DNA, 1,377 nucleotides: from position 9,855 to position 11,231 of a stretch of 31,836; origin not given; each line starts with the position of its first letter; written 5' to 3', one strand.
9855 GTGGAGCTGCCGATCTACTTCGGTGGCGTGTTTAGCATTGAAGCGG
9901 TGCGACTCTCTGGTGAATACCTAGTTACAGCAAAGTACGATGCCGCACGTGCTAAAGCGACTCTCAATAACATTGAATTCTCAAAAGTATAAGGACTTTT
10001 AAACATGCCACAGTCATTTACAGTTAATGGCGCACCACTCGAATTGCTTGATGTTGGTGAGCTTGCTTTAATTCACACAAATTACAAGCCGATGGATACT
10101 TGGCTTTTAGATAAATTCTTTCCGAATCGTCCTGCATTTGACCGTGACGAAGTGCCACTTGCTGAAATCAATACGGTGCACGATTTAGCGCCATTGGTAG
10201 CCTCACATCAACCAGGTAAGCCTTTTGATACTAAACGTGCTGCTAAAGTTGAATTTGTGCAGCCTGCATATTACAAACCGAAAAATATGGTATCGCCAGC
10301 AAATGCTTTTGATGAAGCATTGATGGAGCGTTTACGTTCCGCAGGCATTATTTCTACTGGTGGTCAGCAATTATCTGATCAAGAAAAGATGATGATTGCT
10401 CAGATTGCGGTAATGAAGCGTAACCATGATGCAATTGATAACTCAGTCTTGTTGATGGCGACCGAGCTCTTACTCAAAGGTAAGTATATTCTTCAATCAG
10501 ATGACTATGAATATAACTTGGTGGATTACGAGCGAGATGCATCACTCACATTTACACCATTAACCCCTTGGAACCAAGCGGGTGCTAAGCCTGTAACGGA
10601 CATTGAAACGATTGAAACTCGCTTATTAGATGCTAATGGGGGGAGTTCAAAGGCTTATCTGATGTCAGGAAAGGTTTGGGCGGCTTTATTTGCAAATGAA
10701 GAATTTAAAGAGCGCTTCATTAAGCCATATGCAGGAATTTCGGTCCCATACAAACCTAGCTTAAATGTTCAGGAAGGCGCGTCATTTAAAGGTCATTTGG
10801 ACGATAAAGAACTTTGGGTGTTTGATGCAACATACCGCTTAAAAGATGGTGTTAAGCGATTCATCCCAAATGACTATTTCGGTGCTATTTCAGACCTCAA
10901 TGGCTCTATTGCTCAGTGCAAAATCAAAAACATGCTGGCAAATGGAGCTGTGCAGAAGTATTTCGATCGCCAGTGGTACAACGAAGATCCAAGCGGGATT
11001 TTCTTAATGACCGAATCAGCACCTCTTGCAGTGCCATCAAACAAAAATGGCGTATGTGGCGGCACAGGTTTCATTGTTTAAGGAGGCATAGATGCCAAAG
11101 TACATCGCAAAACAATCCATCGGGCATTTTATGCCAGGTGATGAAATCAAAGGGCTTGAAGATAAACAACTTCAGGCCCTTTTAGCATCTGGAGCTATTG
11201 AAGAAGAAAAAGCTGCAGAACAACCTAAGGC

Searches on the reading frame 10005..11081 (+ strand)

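Call 67: search_protein_families(library=pfam, proteins=[window:10005-11081:+], max_evalue=0.001)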
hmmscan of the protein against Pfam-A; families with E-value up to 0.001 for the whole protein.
window:10005-11081:+ (358 aa): 1 family
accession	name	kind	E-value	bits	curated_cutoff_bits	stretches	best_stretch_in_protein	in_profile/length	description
PF03864.22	Phage_cap_E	-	4.3e-35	121.8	22.9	1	23-351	8-325/329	Phage major capsid protein E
